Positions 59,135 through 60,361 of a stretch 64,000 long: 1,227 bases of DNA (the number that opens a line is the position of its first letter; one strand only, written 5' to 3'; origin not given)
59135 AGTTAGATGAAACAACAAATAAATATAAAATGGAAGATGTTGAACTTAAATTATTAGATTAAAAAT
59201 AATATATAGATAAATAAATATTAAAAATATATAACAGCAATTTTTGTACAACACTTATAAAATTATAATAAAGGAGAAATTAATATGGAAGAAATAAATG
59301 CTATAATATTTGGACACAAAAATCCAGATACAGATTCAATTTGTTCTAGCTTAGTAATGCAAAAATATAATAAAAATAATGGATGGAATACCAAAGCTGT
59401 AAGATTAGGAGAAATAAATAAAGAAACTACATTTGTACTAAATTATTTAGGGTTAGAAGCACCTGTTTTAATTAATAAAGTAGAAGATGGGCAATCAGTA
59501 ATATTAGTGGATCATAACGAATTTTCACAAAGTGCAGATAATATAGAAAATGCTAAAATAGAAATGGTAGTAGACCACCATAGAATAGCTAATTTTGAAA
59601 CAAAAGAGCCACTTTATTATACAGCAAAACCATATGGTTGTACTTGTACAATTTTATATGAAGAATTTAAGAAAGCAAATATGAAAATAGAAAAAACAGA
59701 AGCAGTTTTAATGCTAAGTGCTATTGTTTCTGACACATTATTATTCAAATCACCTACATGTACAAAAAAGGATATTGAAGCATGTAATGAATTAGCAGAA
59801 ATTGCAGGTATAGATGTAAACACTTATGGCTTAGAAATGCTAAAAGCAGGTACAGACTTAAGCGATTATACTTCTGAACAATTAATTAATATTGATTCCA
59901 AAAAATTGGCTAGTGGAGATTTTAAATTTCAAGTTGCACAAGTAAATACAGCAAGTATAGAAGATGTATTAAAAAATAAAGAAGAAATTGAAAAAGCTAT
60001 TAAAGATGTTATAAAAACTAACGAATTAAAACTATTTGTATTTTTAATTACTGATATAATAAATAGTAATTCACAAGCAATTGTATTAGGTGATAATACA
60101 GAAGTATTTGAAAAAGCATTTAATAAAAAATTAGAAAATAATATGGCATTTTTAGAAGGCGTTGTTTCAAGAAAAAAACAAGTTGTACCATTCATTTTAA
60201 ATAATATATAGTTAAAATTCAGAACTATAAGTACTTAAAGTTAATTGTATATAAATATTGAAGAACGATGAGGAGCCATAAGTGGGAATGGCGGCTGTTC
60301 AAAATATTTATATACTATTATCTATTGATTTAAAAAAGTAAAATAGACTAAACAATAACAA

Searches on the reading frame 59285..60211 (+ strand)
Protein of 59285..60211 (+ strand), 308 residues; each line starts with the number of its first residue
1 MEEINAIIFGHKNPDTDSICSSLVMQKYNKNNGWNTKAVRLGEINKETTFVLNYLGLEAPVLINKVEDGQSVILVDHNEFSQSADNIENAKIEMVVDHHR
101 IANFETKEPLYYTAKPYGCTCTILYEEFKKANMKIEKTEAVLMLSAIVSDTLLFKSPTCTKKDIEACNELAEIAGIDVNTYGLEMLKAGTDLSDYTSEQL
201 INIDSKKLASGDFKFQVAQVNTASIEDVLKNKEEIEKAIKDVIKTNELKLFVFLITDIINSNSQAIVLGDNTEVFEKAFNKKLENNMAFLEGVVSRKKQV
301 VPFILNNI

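Call 27: find_encoding_contigs(protein=window:59285-60211:+, flank=10000, max_places=10)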
Protein window:59285-60211:+ (308 aa): 5 contigs read that carry it; 3 places shown.
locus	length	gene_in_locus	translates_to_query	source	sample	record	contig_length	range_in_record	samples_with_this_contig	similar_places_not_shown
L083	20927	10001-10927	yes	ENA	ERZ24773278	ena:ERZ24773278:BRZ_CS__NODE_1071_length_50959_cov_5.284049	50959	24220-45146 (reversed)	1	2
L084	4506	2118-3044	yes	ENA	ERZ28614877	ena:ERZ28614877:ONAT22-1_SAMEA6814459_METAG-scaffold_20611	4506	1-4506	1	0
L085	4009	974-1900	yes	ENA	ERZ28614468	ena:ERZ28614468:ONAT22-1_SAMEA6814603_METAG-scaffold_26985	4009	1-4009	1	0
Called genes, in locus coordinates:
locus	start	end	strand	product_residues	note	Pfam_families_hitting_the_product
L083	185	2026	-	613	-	PF13522:GATase_6, PF13537:GATase_7, PF01380:SIS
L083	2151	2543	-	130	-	PF00383:dCMP_cyt_deam_1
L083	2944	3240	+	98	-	-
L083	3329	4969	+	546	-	-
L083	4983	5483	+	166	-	PF01252:Peptidase_A8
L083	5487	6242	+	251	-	PF03808:Glyco_tran_WecG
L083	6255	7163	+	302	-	PF01479:S4, PF00849:PseudoU_synth_2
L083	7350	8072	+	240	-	PF01479:S4 (weak), PF00849:PseudoU_synth_2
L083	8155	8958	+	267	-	PF00575:S1, PF23459:S1_RRP5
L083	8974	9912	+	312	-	-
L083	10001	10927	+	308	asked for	PF01368:DHH, PF02833:DHHA2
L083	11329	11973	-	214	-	PF00730:HhH-GPD, PF00633:HHH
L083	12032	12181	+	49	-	-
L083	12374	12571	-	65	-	PF00830:Ribosomal_L28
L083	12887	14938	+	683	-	PF17191:RecG_wedge, PF00176:SNF2-rel_dom (weak), PF04851:ResIII, PF00270:DEAD, PF00271:Helicase_C, PF19833:RecG_dom3_C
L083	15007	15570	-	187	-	PF01048:PNP_UDP_1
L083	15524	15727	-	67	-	-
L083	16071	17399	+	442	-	PF00919:UPF0004, PF04055:Radical_SAM, PF01938:TRAM (weak), PF18693:TRAM_2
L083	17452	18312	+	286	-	PF11449:ArsP_2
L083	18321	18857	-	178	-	PF01741:MscL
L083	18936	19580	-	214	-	-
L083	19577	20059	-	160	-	PF04542:Sigma70_r2, PF08281:Sigma70_r4_2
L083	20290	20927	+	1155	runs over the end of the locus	PF17757:UvrB_inter, PF02559:CarD_TRCF_RID, PF00176:SNF2-rel_dom (weak), PF04851:ResIII, PF00270:DEAD, PF00271:Helicase_C, PF03461:TRCF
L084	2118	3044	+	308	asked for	PF01368:DHH, PF02833:DHHA2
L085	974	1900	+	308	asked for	PF01368:DHH, PF02833:DHHA2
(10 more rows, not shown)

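Call 65: find_homologous_proteins(query=L083:19577-20059:-, max_evalue=1e-40)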
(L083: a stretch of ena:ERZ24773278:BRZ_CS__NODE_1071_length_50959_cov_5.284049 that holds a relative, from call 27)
Query L083:19577-20059:- (160 aa): 499 proteins with E <= 1e-40 among 801 candidates; the best 120 are listed.
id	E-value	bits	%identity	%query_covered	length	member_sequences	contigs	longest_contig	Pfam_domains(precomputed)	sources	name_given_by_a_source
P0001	2.7e-95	334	100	100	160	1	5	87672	PF04542.21,PF08281.19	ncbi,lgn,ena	-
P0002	1.5e-94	332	99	100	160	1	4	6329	PF04542.21,PF08281.19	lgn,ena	-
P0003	8.5e-86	303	89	100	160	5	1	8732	PF04545.23,PF04542.21,PF08281.19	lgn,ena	-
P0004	1.4e-84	299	88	100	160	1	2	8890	PF04545.23,PF04542.21,PF08281.19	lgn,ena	-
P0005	4.7e-84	298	87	100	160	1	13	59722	PF04545.23,PF04542.21,PF08281.19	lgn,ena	-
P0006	7.0e-84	297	86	100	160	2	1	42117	PF04545.23,PF04542.21,PF08281.19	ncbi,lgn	-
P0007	2.2e-83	295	85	100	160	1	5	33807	PF04542.21,PF08281.19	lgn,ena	-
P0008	2.7e-82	292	84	100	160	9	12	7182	PF04542.21,PF08281.19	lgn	-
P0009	6.9e-82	291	83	100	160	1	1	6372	PF04542.21,PF08281.19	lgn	-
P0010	1.4e-81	290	85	98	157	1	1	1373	PF04542.21,PF08281.19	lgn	-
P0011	2.2e-77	276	80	100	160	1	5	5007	PF04545.23,PF04542.21,PF08281.19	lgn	-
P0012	2.5e-77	276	82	100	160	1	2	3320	PF04545.23,PF04542.21,PF08281.19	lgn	-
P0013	1.8e-76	273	78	100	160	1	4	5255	PF04542.21,PF08281.19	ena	-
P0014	4.7e-76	272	77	100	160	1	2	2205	PF04542.21,PF08281.19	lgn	-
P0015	9.7e-76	271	80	100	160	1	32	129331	PF04545.23,PF04542.21,PF08281.19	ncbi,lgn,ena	-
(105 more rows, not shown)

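Call 66: find_encoding_contigs(protein=P0001, flank=10000, max_places=10)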
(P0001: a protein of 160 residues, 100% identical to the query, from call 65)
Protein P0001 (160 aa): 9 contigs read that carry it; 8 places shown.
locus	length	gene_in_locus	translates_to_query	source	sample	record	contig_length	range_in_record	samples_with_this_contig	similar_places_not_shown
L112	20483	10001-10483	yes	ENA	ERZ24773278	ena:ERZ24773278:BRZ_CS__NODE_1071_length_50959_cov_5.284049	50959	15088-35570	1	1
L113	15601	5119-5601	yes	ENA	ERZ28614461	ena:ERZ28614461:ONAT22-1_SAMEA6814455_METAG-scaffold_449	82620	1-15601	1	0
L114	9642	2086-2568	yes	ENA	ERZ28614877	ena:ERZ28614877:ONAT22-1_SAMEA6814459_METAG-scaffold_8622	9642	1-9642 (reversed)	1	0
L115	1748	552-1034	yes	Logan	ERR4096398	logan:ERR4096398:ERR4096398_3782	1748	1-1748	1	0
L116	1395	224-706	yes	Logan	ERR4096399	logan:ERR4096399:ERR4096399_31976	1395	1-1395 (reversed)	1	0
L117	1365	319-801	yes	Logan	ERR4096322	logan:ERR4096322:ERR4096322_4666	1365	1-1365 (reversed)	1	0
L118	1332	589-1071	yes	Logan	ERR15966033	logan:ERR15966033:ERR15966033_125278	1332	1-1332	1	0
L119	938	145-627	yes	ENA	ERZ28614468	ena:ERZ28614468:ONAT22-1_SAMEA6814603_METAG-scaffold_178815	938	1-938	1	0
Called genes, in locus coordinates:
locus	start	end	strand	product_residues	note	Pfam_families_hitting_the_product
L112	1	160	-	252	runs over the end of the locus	PF07136:DUF1385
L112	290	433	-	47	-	-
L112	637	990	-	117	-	-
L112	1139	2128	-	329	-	PF13310:Virulence_RhuM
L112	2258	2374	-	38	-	-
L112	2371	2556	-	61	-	PF05239:PRC (weak)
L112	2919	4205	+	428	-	PF02403:Seryl_tRNA_N, PF00587:tRNA-synt_2b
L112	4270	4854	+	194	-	PF03193:RsgA_GTPase (faint), PF00009:GTP_EFTU (faint), PF01926:MMR_HSR1, PF02421:FeoB_N, PF04548:AIG1 (weak), PF00350:Dynamin_N (faint)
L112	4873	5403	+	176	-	PF14277:DUF4364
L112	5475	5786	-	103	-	PF00588:SpoU_methylase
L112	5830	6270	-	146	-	PF22435:MRM3-like_sub_bind, PF08032:SpoU_sub_bind, PF00588:SpoU_methylase (weak)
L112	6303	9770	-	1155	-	PF17757:UvrB_inter, PF02559:CarD_TRCF_RID, PF00176:SNF2-rel_dom (weak), PF04851:ResIII, PF00270:DEAD, PF00271:Helicase_C, PF03461:TRCF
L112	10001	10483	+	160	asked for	PF04542:Sigma70_r2, PF08281:Sigma70_r4_2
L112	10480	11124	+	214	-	-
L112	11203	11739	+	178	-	PF01741:MscL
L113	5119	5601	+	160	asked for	PF04542:Sigma70_r2, PF08281:Sigma70_r4_2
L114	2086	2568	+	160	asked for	PF04542:Sigma70_r2, PF08281:Sigma70_r4_2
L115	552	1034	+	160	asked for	PF04542:Sigma70_r2, PF08281:Sigma70_r4_2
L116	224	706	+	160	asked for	PF04542:Sigma70_r2, PF08281:Sigma70_r4_2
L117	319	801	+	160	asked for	PF04542:Sigma70_r2, PF08281:Sigma70_r4_2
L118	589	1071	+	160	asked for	PF04542:Sigma70_r2, PF08281:Sigma70_r4_2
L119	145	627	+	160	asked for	PF04542:Sigma70_r2, PF08281:Sigma70_r4_2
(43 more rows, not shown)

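Call 68: find_encoding_contigs(protein=P0005, flank=10000, max_places=4)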
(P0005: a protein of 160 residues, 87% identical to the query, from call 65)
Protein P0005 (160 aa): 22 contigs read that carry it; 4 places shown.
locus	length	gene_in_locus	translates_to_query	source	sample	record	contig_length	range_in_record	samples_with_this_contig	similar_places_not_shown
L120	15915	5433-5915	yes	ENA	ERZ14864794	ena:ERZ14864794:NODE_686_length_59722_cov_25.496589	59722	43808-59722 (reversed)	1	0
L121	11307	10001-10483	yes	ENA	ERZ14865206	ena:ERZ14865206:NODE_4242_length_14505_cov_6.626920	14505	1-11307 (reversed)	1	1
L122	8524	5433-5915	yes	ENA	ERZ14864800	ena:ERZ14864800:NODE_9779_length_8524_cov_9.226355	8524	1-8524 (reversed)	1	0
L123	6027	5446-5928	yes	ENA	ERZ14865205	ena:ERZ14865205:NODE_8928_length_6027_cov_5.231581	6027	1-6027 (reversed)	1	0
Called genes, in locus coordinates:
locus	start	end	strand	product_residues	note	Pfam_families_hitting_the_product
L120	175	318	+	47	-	-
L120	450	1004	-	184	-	PF04011:LemA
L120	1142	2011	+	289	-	PF02729:OTCace_N, PF00185:OTCace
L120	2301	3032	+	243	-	PF00072:Response_reg, PF00486:Trans_reg_C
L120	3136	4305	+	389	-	PF08448:PAS_4 (faint), PF00512:HisKA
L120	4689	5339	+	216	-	PF10502:Peptidase_S26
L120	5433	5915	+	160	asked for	PF04542:Sigma70_r2, PF08281:Sigma70_r4_2, PF04545:Sigma70_r4 (weak)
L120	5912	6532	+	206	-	PF13490:zf-HC2 (weak)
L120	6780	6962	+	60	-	-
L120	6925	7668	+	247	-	PF13177:DNA_pol3_delta2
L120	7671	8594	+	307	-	PF04468:PSP1, PF28472:PSP1_3rd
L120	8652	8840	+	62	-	PF00037:Fer4 (weak), PF14697:Fer4_21, PF12838:Fer4_7, PF13187:Fer4_9, PF12797:Fer4_2, PF12837:Fer4_6, PF13237:Fer4_10 (weak), PF00037:Fer4, +4 more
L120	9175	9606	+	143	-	PF05198:IF3_N, PF00707:IF3_C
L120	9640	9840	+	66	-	PF01632:Ribosomal_L35p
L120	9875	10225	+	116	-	PF00453:Ribosomal_L20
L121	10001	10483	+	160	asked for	PF04542:Sigma70_r2, PF08281:Sigma70_r4_2, PF04545:Sigma70_r4 (weak)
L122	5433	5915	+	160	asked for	PF04542:Sigma70_r2, PF08281:Sigma70_r4_2, PF04545:Sigma70_r4 (weak)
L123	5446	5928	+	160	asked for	PF04542:Sigma70_r2, PF08281:Sigma70_r4_2, PF04545:Sigma70_r4 (weak)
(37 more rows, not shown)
